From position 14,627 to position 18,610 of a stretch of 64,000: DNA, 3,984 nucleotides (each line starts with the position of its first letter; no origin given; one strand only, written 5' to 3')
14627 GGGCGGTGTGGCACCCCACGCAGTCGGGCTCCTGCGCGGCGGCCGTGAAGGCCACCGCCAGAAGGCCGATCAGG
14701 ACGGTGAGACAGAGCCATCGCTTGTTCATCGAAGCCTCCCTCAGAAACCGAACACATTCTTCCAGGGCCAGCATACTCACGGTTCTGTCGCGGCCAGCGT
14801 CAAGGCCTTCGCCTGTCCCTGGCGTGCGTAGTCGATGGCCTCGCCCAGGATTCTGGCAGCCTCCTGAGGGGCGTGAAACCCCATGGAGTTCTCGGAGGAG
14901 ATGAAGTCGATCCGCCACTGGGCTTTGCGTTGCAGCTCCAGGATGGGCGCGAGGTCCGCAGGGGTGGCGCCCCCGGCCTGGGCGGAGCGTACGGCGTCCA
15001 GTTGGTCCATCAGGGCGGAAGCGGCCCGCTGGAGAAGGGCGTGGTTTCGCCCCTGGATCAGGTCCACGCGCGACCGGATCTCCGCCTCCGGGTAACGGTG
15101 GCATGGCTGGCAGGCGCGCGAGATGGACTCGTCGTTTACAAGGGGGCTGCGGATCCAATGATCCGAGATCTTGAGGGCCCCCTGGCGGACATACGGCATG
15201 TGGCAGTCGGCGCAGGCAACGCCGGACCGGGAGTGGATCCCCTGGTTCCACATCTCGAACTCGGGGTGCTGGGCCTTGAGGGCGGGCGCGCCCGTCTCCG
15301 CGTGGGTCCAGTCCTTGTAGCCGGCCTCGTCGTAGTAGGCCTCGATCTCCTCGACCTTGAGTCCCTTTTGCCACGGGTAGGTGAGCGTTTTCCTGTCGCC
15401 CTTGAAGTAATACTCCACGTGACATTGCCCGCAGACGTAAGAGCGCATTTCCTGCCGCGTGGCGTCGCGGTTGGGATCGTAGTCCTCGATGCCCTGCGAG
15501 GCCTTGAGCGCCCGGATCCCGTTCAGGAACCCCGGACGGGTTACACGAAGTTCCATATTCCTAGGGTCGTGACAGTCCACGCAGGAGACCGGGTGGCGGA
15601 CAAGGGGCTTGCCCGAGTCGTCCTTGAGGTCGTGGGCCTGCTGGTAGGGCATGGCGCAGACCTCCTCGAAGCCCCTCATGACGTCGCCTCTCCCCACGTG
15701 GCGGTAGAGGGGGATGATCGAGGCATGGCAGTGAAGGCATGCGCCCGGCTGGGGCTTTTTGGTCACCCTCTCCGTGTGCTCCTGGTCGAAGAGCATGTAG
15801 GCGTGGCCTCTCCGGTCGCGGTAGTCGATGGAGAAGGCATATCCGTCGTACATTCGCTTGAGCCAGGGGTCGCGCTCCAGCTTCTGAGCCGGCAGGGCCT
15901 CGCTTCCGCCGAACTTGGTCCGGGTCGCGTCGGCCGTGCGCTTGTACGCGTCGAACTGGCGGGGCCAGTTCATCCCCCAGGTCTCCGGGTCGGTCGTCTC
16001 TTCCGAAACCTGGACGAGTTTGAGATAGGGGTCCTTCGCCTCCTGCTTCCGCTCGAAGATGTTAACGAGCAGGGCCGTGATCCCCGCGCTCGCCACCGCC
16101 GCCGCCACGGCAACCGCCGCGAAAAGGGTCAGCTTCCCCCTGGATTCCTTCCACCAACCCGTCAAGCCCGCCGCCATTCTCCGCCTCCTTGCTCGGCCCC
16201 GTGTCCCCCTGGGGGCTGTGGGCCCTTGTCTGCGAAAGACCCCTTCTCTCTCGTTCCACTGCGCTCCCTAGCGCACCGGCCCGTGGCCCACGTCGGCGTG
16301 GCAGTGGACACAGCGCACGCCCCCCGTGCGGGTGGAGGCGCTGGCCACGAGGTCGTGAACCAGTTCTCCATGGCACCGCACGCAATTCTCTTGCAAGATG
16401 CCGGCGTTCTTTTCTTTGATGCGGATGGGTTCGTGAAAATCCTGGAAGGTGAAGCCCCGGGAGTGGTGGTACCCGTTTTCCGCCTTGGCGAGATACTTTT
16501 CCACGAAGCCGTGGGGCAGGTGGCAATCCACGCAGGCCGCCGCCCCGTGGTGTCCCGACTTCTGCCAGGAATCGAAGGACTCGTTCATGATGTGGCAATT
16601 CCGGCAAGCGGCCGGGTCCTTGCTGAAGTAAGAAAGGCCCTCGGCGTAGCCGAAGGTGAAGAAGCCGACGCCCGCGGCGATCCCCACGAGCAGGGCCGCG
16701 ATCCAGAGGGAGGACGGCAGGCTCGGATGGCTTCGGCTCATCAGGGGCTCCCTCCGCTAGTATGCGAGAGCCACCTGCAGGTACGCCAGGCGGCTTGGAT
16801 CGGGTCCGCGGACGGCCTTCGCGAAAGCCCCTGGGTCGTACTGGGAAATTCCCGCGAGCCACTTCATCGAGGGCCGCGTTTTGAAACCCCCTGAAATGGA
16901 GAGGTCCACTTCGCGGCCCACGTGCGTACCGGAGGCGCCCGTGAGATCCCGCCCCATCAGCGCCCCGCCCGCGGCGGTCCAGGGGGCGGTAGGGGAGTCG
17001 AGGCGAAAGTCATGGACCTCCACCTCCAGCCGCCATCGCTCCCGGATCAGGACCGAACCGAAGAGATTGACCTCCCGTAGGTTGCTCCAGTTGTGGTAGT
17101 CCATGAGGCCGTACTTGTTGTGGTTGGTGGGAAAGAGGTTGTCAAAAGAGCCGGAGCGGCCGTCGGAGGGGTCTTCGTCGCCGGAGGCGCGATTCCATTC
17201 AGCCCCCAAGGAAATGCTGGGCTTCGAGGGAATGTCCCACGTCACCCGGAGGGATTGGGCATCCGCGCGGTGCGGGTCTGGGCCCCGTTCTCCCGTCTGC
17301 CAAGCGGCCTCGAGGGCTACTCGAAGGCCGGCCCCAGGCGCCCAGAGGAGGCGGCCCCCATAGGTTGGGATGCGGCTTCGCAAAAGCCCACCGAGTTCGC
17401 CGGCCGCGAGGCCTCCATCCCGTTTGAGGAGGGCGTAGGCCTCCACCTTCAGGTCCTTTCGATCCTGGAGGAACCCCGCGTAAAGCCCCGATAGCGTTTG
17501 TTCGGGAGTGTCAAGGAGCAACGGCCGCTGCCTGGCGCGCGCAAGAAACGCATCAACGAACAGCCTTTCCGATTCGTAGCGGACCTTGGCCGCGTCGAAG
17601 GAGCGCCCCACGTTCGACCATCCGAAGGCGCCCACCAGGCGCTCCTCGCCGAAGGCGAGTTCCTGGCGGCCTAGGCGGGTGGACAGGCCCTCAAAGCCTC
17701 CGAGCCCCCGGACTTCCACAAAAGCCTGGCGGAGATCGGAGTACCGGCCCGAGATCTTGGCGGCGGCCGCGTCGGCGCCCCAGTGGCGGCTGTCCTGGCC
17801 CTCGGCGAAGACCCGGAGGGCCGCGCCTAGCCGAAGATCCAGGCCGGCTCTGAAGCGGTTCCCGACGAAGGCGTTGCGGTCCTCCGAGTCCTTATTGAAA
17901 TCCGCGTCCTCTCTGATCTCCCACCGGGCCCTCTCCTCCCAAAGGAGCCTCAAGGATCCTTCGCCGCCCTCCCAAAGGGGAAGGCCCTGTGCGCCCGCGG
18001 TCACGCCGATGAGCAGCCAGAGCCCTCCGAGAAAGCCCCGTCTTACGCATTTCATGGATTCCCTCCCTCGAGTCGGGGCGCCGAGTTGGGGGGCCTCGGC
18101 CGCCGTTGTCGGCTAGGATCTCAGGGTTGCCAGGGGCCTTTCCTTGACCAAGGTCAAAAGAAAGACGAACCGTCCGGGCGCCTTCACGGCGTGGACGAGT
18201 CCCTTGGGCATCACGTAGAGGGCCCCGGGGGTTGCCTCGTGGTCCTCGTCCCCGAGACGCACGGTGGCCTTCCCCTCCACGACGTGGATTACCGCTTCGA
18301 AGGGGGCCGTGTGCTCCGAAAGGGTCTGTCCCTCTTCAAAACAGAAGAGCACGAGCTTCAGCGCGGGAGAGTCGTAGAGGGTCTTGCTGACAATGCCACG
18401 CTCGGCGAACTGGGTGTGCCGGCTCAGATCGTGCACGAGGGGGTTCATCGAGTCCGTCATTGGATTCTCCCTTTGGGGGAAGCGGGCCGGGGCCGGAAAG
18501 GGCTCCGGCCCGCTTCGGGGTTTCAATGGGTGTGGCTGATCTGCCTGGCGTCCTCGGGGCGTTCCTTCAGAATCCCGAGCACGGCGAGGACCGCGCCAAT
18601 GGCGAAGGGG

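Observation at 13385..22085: Single co-oriented nitrogen-oxide module: Rrf2-hemerythrin-qNOR-cupin-porin-nrfHA-octaheme HAO-like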

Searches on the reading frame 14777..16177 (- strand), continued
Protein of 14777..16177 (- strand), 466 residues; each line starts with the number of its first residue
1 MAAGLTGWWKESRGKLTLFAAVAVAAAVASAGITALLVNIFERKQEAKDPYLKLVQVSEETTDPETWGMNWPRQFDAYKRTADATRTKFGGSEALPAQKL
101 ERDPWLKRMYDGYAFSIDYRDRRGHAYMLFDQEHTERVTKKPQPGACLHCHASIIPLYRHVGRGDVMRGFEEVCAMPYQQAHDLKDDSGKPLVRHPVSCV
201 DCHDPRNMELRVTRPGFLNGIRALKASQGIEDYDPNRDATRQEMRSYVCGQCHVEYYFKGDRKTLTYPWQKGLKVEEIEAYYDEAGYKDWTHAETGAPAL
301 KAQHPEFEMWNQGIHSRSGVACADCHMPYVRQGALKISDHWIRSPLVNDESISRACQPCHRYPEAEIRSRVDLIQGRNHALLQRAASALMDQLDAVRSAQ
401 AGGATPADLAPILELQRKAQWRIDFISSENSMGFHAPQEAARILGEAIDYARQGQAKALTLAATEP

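Call 59: find_encoding_contigs(protein=P0129, flank=8000, max_places=1)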
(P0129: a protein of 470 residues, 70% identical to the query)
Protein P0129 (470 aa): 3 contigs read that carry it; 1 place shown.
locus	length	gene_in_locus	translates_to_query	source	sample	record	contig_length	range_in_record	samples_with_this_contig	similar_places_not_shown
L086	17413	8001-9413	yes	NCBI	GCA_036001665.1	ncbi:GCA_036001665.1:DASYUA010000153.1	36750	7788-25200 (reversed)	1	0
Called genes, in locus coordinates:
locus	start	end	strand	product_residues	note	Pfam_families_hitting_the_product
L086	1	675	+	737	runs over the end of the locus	PF07583:PSCyt2, PF07587:PSD1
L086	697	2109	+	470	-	PF07394:DUF1501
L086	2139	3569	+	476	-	PF00206:Lyase_1, PF10397:ADSL_C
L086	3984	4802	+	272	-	PF07589:PEP_exosort_dom (weak)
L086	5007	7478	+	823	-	PF00723:Glyco_hydro_15, PF00037:Fer4 (faint), PF12838:Fer4_7 (weak), PF13187:Fer4_9 (faint)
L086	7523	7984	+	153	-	PF03264:Cytochrom_NNT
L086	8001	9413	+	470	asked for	PF02335:Cytochrom_C552, PF14522:Cytochrome_C7 (faint)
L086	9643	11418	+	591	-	-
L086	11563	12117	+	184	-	PF08207:EFP_N, PF01132:EFP, PF09285:Elong-fact-P_C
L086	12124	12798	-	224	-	PF13238:AAA_18, PF00406:ADK, PF13207:AAA_17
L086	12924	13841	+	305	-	-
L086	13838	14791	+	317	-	-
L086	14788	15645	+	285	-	-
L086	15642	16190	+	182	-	-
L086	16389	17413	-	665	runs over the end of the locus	PF16177:ACAS_N, PF00501:AMP-binding, PF13193:AMP-binding_C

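Call 69: search_solved_structures(query=window:14777-16177:-, max_evalue=1e-10, show_alignments=1)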
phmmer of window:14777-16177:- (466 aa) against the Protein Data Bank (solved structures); distinct sequences matched with E-value up to 1e-10: 22.
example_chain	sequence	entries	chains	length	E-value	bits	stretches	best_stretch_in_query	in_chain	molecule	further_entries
1fs9_A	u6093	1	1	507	3.6e-65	223.7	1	23-460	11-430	CYTOCHROME C NITRITE REDUCTASE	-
8bcx_A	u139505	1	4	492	5.2e-63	216.6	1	21-457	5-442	Nitrite reductase (cytochrome; ammonia-forming)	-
1fs7_A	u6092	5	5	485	1.1e-62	215.5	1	62-460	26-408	CYTOCHROME C NITRITE REDUCTASE | Cytochrome c-552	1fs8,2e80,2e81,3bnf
3bng_A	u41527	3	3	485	3e-62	214.1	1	62-460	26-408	Cytochrome c-552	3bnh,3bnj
2vr0_A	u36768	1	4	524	1.3e-61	212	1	26-453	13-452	CYTOCHROME C NITRITE REDUCTASE, CATALYTIC SUBUNIT NFRA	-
1gu6_A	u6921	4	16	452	1.7e-60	208.3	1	97-464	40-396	CYTOCHROME C552 | Cytochrome c-552 | Cytochrome c nitrite reductase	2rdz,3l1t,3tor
2j7a_A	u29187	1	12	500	3.2e-60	207.4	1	46-453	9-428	CYTOCHROME C NITRITE REDUCTASE NRFA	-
2rf7_A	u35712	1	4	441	4.1e-60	207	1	97-464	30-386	Cytochrome c-552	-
4wjy_A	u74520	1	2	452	1.2e-59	205.4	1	97-464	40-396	Cytochrome c-552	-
3ubr_A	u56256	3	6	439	5.8e-59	203.2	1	97-463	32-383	Cytochrome c-552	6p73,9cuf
6v0a_A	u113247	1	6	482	7e-59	203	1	24-455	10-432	Nitrite reductase (cytochrome; ammonia-forming)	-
1qdb_A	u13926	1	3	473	7.1e-58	199.7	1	64-455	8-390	CYTOCHROME C NITRITE REDUCTASE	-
1oah_A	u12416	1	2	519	3e-50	174.5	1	23-451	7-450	CYTOCHROME C NITRITE REDUCTASE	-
3sxq_A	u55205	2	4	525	2.2e-31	112.3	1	246-457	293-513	Eight-heme nitrite reductase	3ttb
8rv0_Y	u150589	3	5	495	7.1e-29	104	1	192-454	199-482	Octaheme cytochrome c nitrite reductase | Octaheme nitrite c cytochrome c reductase | Octaheme nitrite reductase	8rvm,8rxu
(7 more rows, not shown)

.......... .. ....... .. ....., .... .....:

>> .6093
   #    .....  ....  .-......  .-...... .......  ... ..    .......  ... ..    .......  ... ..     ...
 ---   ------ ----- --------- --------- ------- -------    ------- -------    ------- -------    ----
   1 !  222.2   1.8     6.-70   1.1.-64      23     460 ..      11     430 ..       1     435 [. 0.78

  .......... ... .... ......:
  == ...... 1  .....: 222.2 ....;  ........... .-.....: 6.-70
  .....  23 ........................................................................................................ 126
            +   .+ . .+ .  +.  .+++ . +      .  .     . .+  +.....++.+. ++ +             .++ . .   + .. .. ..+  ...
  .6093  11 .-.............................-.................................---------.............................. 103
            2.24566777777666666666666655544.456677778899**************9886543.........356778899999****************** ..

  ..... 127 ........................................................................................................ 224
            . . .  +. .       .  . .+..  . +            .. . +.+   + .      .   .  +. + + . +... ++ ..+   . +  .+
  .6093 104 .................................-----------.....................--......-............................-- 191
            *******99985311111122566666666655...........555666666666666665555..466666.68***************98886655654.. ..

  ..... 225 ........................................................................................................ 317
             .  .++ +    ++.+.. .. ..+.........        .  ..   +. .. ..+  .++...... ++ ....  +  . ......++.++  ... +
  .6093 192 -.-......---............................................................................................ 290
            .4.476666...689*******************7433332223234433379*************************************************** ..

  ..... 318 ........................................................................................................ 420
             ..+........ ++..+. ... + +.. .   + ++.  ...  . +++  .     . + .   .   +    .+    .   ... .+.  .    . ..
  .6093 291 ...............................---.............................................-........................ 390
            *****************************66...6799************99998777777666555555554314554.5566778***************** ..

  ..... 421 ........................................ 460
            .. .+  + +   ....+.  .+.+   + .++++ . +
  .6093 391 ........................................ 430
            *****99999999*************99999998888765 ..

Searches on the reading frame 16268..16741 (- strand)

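Call 5: search_protein_families(library=pfam, proteins=[window:16268-16741:-], max_evalue=0.01)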
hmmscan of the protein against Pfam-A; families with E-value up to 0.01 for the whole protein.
window:16268-16741:- (157 aa): 3 families
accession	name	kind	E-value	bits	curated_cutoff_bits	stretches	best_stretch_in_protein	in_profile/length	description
PF03264.19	Cytochrom_NNT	-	3.6e-13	50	24.1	1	14-103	9-100/174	NapC/NirT cytochrome c family, N-terminal region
PF14537.11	Cytochrom_c3_2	-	0.00088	20.1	25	0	92-149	2-65/79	Cytochrome c3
PF09699.15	Paired_CXXCH_1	-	0.0014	18.8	20.6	0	69-88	8-27/41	Doubled CXXCH motif (Paired_CXXCH_1)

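Call 6: search_protein_families(library=ncbifam, proteins=[window:16268-16741:-], max_evalue=0.01)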
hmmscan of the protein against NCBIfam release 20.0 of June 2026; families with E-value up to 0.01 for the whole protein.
window:16268-16741:- (157 aa): 9 families
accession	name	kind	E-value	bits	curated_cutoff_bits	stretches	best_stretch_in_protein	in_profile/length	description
TIGR03153.1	cytochr_NrfH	equivalog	6.3e-51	172.1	134.2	1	17-153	2-138/138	cytochrome c nitrite reductase small subunit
TIGR02161.1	napC_nirT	subfamily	1.6e-06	28.1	310.6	1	9-87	12-95/185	periplasmic nitrate (or nitrite) reductase c-type cytochrome, NapC/NirT family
NF007906.0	PRK10617.1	equivalog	4.9e-06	26.5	349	1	9-88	21-105/200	cytochrome c-type protein NapC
TIGR02162.1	torC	equivalog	6.6e-06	25.6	478.2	1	10-88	14-95/387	pentaheme c-type cytochrome TorC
TIGR03508.1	decahem_SO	subfamily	1.4e-05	24.7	192.2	1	41-155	68-180/258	DmsE family decaheme c-type cytochrome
NF011606.0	PRK15032.1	equivalog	2.8e-05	23.4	455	1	9-122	11-129/390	pentaheme c-type cytochrome TorC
NF047727.1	4hemeCytCCctA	equivalog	5.2e-05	23.4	180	1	45-78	59-91/109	tetraheme c-type cytochrome CctA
TIGR01905.1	paired_CXXCH_1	subfamily_domain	0.0081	16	25.2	0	68-87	7-26/41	doubled CXXCH domain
NF041028.1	decahem_GSU2203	exception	0.0086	15.3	325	0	42-151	100-210/317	GSU2203 family decaheme c-type cytochrome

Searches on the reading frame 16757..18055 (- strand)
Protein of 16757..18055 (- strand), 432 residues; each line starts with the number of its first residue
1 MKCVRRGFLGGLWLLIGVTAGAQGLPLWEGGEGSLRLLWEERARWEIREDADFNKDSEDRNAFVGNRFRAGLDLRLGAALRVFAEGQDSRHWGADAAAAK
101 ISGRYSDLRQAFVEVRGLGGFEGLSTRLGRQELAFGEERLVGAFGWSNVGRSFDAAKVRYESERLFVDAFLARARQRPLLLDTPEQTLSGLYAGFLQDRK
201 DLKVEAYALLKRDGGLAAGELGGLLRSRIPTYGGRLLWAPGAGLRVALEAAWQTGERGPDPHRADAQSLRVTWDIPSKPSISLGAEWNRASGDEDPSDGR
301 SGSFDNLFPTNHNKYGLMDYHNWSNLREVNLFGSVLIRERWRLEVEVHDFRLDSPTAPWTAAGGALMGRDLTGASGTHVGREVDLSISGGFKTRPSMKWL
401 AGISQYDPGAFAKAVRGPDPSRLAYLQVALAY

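Call 5: search_protein_families(library=pfam, proteins=[window:16757-18055:-], max_evalue=0.01)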
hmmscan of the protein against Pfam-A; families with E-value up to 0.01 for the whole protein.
window:16757-18055:- (432 aa): 1 family
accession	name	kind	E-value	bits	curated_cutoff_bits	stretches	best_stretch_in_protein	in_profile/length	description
PF13372.12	Alginate_exp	-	1.7e-51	175.7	25.2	1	41-415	9-384/395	Alginate export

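Call 6: search_protein_families(library=ncbifam, proteins=[window:16757-18055:-], max_evalue=0.01)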
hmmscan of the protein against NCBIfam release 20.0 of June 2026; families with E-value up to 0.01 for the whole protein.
window:16757-18055:- (432 aa): 0 families

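Call 24: find_related_loci(query=A2, collection=metagenome_contigs, flank=10000)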
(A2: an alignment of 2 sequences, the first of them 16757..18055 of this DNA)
Query A2 (432 aa) in metagenome_contigs; peptide patterns used: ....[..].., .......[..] (x = any residue, [..] = any of these).
197 stretches matched a pattern; 2 encode a relative of the query (tblastn E <= 1e-3); 1 distinct loci.
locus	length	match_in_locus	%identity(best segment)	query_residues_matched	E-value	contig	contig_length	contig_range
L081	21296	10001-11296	83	1-432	0e+0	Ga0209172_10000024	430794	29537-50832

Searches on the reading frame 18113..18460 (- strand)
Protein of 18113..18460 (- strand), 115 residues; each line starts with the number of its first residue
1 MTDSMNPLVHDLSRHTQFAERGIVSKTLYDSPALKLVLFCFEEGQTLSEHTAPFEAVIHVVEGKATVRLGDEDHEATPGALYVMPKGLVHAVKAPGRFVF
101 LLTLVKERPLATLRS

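Call 5: search_protein_families(library=pfam, proteins=[window:18113-18460:-], max_evalue=0.01)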
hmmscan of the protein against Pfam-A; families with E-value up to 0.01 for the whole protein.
window:18113-18460:- (115 aa): 3 families
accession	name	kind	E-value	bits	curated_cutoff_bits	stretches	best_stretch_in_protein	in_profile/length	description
PF07883.17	Cupin_2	-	8.9e-11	41.8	27.2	1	38-100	2-66/70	Cupin domain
PF02311.25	AraC_binding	-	3.1e-07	30.7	21.1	1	45-96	14-65/135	AraC-like ligand binding domain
PF05899.18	Cupin_3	-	0.0018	18.3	23.5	1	54-90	26-62/74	EutQ-like cupin domain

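Call 6: search_protein_families(library=ncbifam, proteins=[window:18113-18460:-], max_evalue=0.01)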
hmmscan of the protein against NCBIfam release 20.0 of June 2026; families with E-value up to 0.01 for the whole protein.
window:18113-18460:- (115 aa): 3 families
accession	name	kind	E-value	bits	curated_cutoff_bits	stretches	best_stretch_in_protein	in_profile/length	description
NF040771.1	AAH_UGLYAH2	exception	0.004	16.4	350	1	44-94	75-125/267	bifunctional allantoicase/(S)-ureidoglycine aminohydrolase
NF008376.0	PRK11171.1-5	equivalog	0.0041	16.3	338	1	43-94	79-130/278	(S)-ureidoglycine aminohydrolase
NF008373.0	PRK11171.1-2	equivalog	0.0091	15.2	445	0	47-96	83-132/274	(S)-ureidoglycine aminohydrolase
